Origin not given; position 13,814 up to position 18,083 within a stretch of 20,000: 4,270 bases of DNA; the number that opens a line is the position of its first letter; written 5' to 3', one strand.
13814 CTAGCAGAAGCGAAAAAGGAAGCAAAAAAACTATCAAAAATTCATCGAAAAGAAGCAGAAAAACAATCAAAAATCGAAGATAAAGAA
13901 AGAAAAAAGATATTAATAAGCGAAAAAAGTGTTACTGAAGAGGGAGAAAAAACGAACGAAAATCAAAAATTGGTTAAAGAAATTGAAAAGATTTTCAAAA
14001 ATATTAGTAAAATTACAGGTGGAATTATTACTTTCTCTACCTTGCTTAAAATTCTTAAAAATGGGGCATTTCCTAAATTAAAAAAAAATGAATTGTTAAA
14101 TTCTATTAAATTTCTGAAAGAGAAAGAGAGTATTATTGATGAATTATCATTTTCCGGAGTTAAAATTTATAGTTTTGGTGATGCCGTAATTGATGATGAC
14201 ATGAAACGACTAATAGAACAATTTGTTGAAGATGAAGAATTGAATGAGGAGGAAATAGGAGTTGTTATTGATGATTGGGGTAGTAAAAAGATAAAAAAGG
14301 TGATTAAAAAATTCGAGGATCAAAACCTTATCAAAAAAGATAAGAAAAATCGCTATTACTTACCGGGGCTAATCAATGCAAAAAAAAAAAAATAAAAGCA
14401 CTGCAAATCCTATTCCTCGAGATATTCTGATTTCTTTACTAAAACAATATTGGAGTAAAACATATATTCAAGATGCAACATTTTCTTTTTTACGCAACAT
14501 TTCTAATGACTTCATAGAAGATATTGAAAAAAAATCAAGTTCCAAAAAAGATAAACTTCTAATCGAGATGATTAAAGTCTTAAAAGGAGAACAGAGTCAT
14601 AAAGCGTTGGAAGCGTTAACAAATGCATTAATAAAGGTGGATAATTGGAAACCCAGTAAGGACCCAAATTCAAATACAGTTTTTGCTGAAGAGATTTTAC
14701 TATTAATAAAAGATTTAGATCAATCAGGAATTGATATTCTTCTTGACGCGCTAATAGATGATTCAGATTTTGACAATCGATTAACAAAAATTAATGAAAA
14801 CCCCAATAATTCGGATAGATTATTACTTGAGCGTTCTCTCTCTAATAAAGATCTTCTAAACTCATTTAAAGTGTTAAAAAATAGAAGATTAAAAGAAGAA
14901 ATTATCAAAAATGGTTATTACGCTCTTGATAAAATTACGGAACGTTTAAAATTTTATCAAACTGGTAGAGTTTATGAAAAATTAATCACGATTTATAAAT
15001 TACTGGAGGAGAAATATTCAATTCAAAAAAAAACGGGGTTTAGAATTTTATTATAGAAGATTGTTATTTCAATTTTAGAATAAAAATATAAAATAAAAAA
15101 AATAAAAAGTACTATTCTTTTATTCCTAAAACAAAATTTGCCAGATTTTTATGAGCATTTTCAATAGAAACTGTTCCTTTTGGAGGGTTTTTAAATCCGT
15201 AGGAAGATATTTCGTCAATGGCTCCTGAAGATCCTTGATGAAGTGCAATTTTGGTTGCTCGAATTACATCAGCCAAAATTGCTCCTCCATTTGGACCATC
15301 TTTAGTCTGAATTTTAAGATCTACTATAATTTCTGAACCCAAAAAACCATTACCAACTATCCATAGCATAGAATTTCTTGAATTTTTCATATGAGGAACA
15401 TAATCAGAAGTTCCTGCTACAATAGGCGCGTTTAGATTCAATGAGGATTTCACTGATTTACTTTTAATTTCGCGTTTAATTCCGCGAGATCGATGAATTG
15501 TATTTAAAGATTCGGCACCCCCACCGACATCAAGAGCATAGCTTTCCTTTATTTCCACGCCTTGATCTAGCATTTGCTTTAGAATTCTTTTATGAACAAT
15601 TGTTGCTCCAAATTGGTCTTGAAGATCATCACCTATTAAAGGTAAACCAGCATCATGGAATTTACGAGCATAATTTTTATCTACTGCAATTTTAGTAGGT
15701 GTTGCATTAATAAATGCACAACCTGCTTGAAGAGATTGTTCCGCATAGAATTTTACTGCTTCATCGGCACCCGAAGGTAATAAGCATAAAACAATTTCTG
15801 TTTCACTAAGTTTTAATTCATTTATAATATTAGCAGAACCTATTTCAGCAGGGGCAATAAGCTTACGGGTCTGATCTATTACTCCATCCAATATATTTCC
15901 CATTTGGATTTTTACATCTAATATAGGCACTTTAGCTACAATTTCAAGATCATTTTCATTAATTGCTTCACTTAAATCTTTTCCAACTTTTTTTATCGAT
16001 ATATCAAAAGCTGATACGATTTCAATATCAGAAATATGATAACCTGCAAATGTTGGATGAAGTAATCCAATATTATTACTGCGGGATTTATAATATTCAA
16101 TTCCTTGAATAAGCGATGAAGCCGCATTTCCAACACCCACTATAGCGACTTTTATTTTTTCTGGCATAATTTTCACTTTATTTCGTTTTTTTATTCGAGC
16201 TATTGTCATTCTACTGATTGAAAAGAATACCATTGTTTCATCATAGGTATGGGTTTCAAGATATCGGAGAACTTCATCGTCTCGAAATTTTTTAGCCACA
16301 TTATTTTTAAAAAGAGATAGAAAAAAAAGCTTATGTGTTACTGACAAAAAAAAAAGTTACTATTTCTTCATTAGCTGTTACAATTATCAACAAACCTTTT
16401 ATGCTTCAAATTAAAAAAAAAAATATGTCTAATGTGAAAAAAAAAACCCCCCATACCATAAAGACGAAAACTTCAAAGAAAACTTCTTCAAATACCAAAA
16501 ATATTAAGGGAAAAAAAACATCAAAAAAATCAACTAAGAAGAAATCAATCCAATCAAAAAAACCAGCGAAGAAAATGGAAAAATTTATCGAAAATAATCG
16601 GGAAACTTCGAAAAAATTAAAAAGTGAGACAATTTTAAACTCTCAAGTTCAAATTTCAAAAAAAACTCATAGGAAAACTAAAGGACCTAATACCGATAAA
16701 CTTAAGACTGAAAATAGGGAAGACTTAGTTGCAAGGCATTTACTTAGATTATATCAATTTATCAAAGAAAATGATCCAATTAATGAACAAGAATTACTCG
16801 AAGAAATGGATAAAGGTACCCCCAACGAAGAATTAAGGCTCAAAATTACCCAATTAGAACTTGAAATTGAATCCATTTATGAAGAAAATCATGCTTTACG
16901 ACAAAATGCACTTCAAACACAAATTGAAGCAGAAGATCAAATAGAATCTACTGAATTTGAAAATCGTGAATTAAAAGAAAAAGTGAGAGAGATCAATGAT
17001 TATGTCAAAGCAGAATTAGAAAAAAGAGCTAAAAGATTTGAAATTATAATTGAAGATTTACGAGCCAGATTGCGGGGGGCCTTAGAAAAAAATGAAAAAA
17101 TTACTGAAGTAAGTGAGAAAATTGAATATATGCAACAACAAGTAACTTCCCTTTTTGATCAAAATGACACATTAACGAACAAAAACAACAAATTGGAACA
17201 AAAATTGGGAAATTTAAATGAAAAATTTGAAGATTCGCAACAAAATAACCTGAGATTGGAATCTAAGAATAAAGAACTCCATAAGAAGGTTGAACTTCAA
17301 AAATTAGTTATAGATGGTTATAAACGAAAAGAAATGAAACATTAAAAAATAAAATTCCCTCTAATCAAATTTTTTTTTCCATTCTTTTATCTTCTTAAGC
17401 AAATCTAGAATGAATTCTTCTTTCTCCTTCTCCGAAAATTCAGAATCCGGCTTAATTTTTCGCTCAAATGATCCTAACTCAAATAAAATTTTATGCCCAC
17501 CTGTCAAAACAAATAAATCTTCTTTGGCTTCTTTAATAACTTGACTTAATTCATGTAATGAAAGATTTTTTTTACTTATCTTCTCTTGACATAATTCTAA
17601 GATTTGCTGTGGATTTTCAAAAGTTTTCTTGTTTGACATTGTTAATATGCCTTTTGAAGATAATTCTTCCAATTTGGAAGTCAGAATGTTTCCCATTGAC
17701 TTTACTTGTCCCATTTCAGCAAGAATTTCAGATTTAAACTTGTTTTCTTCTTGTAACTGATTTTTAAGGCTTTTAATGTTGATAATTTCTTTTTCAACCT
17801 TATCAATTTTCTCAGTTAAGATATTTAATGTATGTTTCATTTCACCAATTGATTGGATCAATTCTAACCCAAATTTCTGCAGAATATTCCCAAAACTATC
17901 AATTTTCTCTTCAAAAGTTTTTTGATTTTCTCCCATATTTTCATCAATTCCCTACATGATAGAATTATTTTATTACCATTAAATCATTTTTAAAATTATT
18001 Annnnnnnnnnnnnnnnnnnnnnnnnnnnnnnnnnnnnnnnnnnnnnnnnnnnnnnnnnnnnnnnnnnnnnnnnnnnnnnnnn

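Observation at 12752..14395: Membrane-anchored protein with two EAP30 (ESCRT-II Vps22/36)-like modules in one chain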

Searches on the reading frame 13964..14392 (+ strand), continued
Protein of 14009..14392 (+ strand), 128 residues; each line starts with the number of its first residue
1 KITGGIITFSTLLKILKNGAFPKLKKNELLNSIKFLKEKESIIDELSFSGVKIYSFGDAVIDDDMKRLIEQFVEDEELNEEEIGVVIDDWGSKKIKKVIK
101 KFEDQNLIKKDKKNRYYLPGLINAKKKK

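Call 68: search_protein_families(library=pfam, proteins=[P0099, P0100, P0101, P0102, P0106, P0110, P0120, P0124, P0118, P0103], max_evalue=0.1)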
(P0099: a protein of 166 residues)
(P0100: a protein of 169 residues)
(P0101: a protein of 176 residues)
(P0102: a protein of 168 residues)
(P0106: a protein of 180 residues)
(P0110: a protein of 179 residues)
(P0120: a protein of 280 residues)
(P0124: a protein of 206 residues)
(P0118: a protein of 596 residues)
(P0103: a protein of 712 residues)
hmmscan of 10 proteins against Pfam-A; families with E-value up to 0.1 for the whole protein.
P0099 (166 aa): 0 families

P0100 (169 aa): 1 family
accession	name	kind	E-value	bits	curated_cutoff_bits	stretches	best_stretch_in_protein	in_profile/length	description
PF24409.1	wHTH-PRTase_assc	-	0.0013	19.2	27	0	123-168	7-51/83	wHTH-PRTase associated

P0101 (176 aa): 1 family
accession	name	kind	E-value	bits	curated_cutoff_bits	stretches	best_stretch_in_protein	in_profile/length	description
PF22560.2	GMT-wHTH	-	0.016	16.1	27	1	26-73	7-56/82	GMT-like wHTH domain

P0102 (168 aa): 6 families
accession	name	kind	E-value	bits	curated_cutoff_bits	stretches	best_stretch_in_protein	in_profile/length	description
PF13545.12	HTH_Crp_2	-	9.8e-05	22.7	27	1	123-160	22-59/70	Crp-like helix-turn-helix domain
PF04157.22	EAP30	-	0.00019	21.7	26.8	1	32-151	90-213/219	EAP30/Vps36 family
PF13412.12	HTH_24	-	0.0048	16.9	21.9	1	114-137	8-31/48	Winged helix-turn-helix DNA-binding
PF02002.24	TFIIE_alpha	-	0.0066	16.7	22.9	1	108-154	12-58/105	TFIIE alpha subunit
PF22560.2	GMT-wHTH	-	0.018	15.9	27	1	20-91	21-78/82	GMT-like wHTH domain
PF21128.4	MCM4_WHD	-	0.023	15.2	24.4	1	33-85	9-59/75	MCM4, winged helix domain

P0106 (180 aa): 2 families
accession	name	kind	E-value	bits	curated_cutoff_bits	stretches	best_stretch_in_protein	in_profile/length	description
PF23357.1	DUF7088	-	0.0082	16.8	27.8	1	36-68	32-64/105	Domain of unknown function (DUF7088)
PF02002.24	TFIIE_alpha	-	0.022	15.1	22.9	0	118-167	10-59/105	TFIIE alpha subunit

P0110 (179 aa): 1 family
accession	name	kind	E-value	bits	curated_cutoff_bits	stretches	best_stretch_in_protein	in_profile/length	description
PF21128.4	MCM4_WHD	-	0.0042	17.6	24.4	1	41-95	10-62/75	MCM4, winged helix domain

P0120 (280 aa): 4 families
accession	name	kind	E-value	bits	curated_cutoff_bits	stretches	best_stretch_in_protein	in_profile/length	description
PF04157.22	EAP30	-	0.0003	21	26.8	1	143-262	91-213/219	EAP30/Vps36 family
PF24034.1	DUF7343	-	0.007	16.6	27.6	1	238-274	22-58/62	Domain of unknown function (DUF7343)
PF12802.13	MarR_2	-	0.063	13.9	27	0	229-270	13-56/61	MarR family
PF08100.18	Dimerisation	-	0.081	13.2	25.6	0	221-270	30-76/93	O-methyltransferase dimerisation domain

P0124 (206 aa): 3 families
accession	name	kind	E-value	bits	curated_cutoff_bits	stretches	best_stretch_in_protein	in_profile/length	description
PF04157.22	EAP30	-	0.00013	22.2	26.8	1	71-190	90-215/219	EAP30/Vps36 family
PF19580.5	Exo_endo_phos_3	-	0.02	14.4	27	1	64-117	35-82/311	Endonuclease/Exonuclease/phosphatase family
PF18161.7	ISP1_C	-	0.071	13.4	25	0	26-75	22-69/107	ISP1 C-terminal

P0118 (596 aa): 2 families
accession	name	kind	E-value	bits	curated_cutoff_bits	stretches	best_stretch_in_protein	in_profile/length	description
PF04157.22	EAP30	-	0.0015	18.8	26.8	1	38-261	38-215/219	EAP30/Vps36 family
PF01978.25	TrmB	-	0.052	13.8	25.6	0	230-263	21-54/68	Sugar-specific transcriptional regulator TrmB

P0103 (712 aa): 1 family
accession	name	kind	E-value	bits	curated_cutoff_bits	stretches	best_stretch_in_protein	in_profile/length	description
PF04157.22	EAP30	-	1.5e-06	28.6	26.8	2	205-293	128-216/219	EAP30/Vps36 family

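Call 81: find_homologous_proteins(query=P0115, max_evalue=0.001)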
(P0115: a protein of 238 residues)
Query P0115 (238 aa): 9 proteins with E <= 0.001 among 1384 candidates.
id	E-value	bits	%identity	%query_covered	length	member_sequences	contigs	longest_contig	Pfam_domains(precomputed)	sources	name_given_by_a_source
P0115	3.0e-142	490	100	100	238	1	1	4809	PF04157.23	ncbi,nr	ncbi:MAG: hypothetical protein GF329_02725 [Candidatus Lokiarchaeota archaeon]|nr:hypothetical prote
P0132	9.8e-100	351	68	97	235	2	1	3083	PF04157.23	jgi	jgi:hypothetical protein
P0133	3.2e-99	349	68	97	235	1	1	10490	PF04157.23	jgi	jgi:hypothetical protein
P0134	4.7e-97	342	66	100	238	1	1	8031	PF04157.23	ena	-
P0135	6.9e-86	306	61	94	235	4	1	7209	PF04157.23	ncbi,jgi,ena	ncbi:MAG: hypothetical protein ACTSPQ_16885 [Candidatus Helarchaeota archaeon]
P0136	1.4e-83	298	60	100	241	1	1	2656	PF04157.23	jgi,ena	-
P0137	9.0e-83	295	60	100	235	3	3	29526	PF04157.23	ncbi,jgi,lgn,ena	ncbi:MAG: hypothetical protein ACTSQO_14030 [Candidatus Helarchaeota archaeon]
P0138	1.2e-82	295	59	100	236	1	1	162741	PF04157.23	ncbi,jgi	ncbi:MAG: hypothetical protein ACTSPY_08505 [Candidatus Helarchaeota archaeon]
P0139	1.5e-31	128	39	91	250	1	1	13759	PF04157.23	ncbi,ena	-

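Call 82: find_encoding_contigs(protein=P0138, flank=8000, max_places=1)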
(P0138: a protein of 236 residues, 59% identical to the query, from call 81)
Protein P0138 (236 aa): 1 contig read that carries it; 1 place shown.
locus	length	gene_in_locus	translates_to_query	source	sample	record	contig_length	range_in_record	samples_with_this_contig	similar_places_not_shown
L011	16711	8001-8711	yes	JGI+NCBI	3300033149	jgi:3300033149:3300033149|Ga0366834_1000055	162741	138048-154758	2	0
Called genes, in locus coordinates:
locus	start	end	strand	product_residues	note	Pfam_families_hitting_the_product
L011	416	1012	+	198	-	PF01209:Ubie_methyltran, PF01555:N6_N4_Mtase (faint), PF01728:FtsJ (weak), PF13489:Methyltransf_23, PF13847:Methyltransf_31, PF08241:Methyltransf_11, PF08242:Methyltransf_12, PF13649:Methyltransf_25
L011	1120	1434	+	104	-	PF12647:RNHCP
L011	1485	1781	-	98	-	PF01978:TrmB (weak), PF13412:HTH_24 (weak)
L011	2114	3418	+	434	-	PF01336:tRNA_anti-codon, PF00152:tRNA-synt_2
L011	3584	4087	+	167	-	-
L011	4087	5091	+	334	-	PF13638:PIN_4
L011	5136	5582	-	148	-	-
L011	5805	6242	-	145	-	PF20586:DUF6788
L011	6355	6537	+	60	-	-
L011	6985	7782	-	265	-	PF01784:DUF34_NIF3 (weak)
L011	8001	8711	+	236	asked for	PF04157:EAP30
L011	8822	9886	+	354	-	-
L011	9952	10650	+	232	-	PF13774:Longin (faint)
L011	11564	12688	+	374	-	PF07431:DUF1512, PF23542:DUF1512_C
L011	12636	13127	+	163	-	-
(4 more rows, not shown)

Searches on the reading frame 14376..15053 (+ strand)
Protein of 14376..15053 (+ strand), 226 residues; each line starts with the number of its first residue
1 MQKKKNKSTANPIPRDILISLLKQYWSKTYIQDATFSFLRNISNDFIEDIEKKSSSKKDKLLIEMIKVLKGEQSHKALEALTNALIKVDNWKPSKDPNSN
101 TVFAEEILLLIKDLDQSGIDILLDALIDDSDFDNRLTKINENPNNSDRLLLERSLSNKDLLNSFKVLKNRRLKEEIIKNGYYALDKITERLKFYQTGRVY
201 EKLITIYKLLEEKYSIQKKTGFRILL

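Call 4: search_protein_families(library=pfam, proteins=[window:14376-15053:+], max_evalue=10)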
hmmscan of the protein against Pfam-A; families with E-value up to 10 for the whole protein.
window:14376-15053:+ (226 aa): 3 families
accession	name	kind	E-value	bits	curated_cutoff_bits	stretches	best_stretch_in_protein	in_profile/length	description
PF25598.1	ARM_PUB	-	0.027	14.3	33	1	35-95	110-167/308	Plant U-box protein ARM repeat region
PF24549.1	DUF7602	-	0.051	13.9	27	1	185-220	36-72/89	Domain of unknown function (DUF7602)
PF21690.3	MJ1010-like_2nd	-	5.4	7.8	27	1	174-219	5-51/91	Uncharacterized ATP-binding protein MJ1010-like, C-terminal domain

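Call 74: search_protein_families(library=ncbifam, proteins=[window:14376-15053:+], max_evalue=0.1)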
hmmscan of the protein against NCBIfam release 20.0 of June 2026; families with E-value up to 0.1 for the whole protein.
window:14376-15053:+ (226 aa): 0 families

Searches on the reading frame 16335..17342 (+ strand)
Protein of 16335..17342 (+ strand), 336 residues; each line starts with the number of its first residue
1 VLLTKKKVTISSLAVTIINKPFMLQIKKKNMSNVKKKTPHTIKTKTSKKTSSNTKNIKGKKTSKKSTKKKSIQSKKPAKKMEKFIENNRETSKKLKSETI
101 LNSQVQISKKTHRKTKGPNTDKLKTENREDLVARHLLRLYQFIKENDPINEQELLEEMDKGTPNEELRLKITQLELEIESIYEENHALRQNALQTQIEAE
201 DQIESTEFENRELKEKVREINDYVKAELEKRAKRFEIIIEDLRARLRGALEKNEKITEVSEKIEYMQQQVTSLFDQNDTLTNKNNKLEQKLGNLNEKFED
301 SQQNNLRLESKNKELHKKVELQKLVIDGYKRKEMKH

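Call 5: search_protein_families(library=pfam, proteins=[window:16335-17342:+], max_evalue=0.001)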
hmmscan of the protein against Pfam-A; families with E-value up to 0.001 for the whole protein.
window:16335-17342:+ (336 aa): 0 families

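Call 62: search_protein_families(library=pfam, proteins=[window:16335-17342:+], max_evalue=0.01)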
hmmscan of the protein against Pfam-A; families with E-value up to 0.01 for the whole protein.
window:16335-17342:+ (336 aa): 0 families

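Call 74: search_protein_families(library=ncbifam, proteins=[window:16335-17342:+], max_evalue=0.1)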
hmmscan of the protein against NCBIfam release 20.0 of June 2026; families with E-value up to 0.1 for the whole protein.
window:16335-17342:+ (336 aa): 2 families
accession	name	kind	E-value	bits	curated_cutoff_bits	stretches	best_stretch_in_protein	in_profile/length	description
TIGR04211.1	SH3_and_anchor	equivalog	0.011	15.3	65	1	253-329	72-151/198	TIGR04211 family SH3 domain-containing protein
NF040788.1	S-lay_SlaB_Mtsph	equivalog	0.036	13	700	1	252-320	313-381/416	S-layer protein SlaB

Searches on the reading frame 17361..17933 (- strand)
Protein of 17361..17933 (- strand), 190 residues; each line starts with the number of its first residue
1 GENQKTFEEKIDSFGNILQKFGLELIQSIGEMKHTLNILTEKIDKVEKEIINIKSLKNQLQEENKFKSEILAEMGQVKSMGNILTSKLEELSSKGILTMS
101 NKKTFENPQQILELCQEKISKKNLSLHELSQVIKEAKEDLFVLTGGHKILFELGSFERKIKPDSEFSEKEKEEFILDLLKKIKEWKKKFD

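Call 62: search_protein_families(library=pfam, proteins=[window:17361-17933:-], max_evalue=0.01)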
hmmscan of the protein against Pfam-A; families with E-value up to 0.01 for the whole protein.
window:17361-17933:- (190 aa): 0 families

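Call 74: search_protein_families(library=ncbifam, proteins=[window:17361-17933:-], max_evalue=0.1)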
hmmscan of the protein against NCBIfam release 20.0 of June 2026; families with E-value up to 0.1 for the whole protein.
window:17361-17933:- (190 aa): 3 families
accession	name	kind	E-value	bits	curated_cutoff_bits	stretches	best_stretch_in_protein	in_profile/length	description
NF043058.1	T4SS_LegC2C7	subfamily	5.8e-05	22.2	350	1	5-142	163-295/348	LegC2/C7 family Dot/Icm T4SS effector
NF051880.1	FlagAsmCDGMPTipF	equivalog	0.025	13.4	600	1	24-120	60-158/421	flagella assembly cyclic-di-GMP phosphodiesterase TipF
TIGR02231.1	TIGR02231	subfamily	0.045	12.4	112.6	1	33-152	53-172/524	mucoidy inhibitor MuiA family protein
